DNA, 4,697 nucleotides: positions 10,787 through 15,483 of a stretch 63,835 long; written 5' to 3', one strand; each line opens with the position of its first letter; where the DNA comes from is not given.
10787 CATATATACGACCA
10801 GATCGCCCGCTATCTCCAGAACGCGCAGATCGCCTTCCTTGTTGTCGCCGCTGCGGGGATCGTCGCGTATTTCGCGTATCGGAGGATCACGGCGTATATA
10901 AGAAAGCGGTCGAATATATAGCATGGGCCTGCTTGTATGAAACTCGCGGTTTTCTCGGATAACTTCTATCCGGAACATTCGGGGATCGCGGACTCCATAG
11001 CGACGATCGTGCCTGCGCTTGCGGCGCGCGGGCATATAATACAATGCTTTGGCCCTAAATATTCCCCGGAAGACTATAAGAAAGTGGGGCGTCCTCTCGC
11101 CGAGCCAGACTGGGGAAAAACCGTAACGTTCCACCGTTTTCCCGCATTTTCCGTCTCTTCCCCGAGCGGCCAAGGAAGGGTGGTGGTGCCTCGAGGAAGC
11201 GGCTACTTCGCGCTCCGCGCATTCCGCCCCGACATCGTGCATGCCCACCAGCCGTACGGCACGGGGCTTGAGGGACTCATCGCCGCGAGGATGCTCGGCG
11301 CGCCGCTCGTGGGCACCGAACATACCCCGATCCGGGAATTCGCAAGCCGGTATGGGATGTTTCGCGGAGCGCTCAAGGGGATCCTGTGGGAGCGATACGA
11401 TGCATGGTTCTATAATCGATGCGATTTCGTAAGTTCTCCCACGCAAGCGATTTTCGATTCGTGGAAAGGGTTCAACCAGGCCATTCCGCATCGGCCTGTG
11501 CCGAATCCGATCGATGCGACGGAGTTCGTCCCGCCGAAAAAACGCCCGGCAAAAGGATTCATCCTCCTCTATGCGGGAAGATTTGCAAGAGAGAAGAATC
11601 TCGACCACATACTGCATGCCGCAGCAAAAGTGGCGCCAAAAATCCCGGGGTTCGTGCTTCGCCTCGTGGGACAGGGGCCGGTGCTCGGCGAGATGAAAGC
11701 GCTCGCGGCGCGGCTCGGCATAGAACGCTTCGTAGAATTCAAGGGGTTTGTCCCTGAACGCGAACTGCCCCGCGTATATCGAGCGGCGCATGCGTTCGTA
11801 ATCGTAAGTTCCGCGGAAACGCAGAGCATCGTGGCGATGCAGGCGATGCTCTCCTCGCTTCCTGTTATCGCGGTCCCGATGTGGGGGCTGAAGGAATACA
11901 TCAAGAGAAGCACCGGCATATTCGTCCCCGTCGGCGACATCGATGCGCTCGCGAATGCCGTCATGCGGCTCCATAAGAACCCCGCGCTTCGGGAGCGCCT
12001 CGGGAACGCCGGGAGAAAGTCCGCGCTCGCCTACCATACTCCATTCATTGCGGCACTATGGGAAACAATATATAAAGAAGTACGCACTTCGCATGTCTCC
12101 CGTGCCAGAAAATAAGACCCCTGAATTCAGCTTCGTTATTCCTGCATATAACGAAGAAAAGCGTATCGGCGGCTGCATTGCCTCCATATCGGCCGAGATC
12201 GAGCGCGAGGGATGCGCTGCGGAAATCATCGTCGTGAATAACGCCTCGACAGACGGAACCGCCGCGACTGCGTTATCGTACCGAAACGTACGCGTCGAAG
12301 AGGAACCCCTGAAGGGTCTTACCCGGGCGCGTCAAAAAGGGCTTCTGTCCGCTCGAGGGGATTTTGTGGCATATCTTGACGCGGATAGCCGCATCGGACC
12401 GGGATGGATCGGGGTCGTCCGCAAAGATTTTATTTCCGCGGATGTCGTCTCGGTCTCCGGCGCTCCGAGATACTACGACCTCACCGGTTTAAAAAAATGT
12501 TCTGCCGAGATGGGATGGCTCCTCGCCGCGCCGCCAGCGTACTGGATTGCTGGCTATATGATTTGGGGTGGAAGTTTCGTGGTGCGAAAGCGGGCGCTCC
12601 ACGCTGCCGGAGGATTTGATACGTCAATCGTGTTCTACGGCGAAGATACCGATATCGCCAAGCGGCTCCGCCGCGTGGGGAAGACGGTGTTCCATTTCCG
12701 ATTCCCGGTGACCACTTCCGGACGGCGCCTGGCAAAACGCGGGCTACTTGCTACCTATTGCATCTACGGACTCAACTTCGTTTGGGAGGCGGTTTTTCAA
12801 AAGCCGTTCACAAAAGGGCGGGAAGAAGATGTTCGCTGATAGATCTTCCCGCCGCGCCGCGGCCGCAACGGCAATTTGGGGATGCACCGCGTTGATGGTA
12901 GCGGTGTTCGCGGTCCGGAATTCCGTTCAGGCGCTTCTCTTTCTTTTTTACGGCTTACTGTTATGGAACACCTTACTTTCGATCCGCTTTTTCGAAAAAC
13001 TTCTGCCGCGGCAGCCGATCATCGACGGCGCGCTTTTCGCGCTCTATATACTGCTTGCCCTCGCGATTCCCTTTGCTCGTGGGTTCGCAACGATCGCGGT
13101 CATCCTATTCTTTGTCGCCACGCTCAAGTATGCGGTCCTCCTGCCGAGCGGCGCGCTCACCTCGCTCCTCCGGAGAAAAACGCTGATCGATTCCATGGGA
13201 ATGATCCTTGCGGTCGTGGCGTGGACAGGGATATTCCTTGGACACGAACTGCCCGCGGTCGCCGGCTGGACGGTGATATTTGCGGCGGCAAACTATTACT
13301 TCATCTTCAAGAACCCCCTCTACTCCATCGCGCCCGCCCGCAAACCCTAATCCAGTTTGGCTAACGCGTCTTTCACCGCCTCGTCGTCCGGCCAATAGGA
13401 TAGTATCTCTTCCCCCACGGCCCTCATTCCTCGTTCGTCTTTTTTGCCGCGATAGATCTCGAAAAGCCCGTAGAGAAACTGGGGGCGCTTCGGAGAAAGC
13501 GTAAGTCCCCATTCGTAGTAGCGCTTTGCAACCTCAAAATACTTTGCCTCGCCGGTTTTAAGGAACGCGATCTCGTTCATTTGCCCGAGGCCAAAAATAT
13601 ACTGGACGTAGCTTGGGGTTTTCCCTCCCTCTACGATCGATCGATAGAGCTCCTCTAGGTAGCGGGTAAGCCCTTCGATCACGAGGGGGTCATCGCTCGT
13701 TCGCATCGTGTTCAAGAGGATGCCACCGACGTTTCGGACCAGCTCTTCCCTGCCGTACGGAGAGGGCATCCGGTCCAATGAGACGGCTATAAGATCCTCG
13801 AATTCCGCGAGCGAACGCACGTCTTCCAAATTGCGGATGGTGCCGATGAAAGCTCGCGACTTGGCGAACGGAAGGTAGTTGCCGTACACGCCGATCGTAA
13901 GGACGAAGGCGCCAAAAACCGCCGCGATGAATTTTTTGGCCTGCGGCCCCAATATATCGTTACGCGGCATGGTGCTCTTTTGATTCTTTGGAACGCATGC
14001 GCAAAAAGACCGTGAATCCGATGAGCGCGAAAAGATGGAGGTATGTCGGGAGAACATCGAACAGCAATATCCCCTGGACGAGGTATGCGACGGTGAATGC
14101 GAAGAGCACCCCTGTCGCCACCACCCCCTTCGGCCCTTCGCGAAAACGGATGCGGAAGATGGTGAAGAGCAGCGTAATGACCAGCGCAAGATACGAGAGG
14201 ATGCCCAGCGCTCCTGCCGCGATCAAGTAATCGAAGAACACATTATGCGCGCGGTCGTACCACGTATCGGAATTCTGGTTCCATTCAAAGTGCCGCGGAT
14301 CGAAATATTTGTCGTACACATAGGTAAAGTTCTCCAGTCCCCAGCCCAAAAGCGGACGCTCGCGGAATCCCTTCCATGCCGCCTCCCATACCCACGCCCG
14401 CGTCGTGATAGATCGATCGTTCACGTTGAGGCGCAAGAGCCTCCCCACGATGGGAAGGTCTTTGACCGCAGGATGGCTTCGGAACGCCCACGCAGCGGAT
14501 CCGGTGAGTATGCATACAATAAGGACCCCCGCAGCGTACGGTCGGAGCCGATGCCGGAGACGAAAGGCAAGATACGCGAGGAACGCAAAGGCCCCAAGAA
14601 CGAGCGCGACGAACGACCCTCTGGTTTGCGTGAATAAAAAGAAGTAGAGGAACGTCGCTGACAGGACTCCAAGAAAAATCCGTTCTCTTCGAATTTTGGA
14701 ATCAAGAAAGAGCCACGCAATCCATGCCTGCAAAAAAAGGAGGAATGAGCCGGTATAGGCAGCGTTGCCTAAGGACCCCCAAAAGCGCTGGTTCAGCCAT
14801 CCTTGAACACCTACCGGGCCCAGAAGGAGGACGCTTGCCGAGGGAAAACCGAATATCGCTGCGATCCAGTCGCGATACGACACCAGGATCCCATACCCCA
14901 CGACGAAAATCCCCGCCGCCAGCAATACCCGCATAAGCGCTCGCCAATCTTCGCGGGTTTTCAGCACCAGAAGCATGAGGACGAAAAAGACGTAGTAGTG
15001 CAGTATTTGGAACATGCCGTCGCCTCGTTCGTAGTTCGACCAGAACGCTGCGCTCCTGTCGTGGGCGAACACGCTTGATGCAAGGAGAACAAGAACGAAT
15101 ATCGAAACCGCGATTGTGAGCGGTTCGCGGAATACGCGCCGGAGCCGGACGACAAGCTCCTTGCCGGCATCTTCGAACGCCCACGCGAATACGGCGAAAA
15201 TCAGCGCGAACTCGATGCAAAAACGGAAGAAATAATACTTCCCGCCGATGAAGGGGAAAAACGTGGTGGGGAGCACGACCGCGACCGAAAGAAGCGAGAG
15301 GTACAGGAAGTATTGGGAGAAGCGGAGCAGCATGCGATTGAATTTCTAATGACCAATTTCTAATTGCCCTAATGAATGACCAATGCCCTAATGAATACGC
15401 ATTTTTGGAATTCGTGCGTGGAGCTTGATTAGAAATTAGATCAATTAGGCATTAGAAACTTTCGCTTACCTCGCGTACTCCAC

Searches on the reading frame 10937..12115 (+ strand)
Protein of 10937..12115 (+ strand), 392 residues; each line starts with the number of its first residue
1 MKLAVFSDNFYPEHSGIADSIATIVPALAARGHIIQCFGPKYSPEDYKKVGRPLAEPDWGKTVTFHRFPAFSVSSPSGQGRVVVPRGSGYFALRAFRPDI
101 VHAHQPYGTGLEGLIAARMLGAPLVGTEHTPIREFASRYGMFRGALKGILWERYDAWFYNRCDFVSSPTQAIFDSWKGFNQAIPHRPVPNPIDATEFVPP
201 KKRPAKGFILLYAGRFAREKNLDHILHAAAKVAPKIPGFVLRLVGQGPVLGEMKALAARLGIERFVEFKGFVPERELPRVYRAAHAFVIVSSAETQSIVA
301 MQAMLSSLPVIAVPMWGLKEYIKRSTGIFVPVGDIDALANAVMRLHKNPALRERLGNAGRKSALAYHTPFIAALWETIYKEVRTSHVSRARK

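Call 79: search_protein_families(library=pfam, proteins=[window:10937-12115:+], max_evalue=0.001)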
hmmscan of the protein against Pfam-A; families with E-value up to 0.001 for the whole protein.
window:10937-12115:+ (392 aa): 7 families
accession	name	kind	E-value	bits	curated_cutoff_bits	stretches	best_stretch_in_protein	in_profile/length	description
PF00534.26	Glycos_transf_1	-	1.7e-33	116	26.4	1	199-361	7-171/172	Glycosyl transferases group 1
PF13692.12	Glyco_trans_1_4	-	1.2e-27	97.4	27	1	209-348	3-142/142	Glycosyl transferases group 1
PF13439.12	Glyco_transf_4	-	3.3e-23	83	28.5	1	16-195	3-169/170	Glycosyltransferase Family 4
PF13579.12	Glyco_trans_4_4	-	1.1e-16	62.1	29.7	1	16-172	2-138/158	Glycosyl transferase 4-like domain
PF13524.12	Glyco_trans_1_2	-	1.1e-06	29.1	25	1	237-368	13-134/144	Glycosyl transferase-like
PF20706.3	GT4-conflict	-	3.6e-06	26.6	26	1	183-325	173-323/385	Family 4 Glycosyltransferase in conflict systems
PF13477.12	Glyco_trans_4_2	-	0.00059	20.5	23.4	0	94-143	71-122/139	Glycosyl transferase 4-like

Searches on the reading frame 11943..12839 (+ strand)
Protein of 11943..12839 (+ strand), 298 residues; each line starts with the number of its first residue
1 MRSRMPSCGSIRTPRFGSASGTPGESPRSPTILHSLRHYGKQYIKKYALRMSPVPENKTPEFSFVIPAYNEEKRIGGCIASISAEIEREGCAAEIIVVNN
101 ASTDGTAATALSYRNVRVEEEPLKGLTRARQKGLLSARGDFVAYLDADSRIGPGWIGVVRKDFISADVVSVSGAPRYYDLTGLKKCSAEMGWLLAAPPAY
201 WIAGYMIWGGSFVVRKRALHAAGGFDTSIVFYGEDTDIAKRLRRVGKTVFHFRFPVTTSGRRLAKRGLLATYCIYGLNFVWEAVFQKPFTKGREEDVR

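Call 79: search_protein_families(library=pfam, proteins=[window:11943-12839:+], max_evalue=0.001)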
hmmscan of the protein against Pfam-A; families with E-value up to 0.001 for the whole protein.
window:11943-12839:+ (298 aa): 5 families
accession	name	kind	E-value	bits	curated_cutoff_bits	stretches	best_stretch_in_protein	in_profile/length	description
PF00535.33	Glycos_transf_2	-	6.3e-24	85.2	23.3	1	63-180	1-120/168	Glycosyl transferase family 2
PF13641.12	Glyco_tranf_2_3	-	3.5e-08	34.2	27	1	60-247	1-199/230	Glycosyltransferase like family 2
PF10111.15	Glyco_tranf_2_2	-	2.6e-07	30.8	27.3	0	63-151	1-94/276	Glycosyltransferase like family 2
PF13506.12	Glyco_transf_21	-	6.1e-07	29.5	21.7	1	132-259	24-155/174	Glycosyl transferase family 21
PF13632.12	Glyco_trans_2_3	-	3.5e-05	24.1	27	1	206-255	71-119/198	Glycosyl transferase family group 2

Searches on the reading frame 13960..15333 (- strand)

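Call 18: search_protein_families(library=pfam, proteins=[window:13960-15333:-], max_evalue=0.001)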
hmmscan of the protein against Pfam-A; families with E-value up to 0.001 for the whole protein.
window:13960-15333:- (457 aa): 1 family
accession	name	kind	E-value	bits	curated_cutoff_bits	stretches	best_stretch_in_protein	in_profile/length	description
PF04932.20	Wzy_C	-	6.5e-20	71.9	31.7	1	225-382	3-149/149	O-Antigen ligase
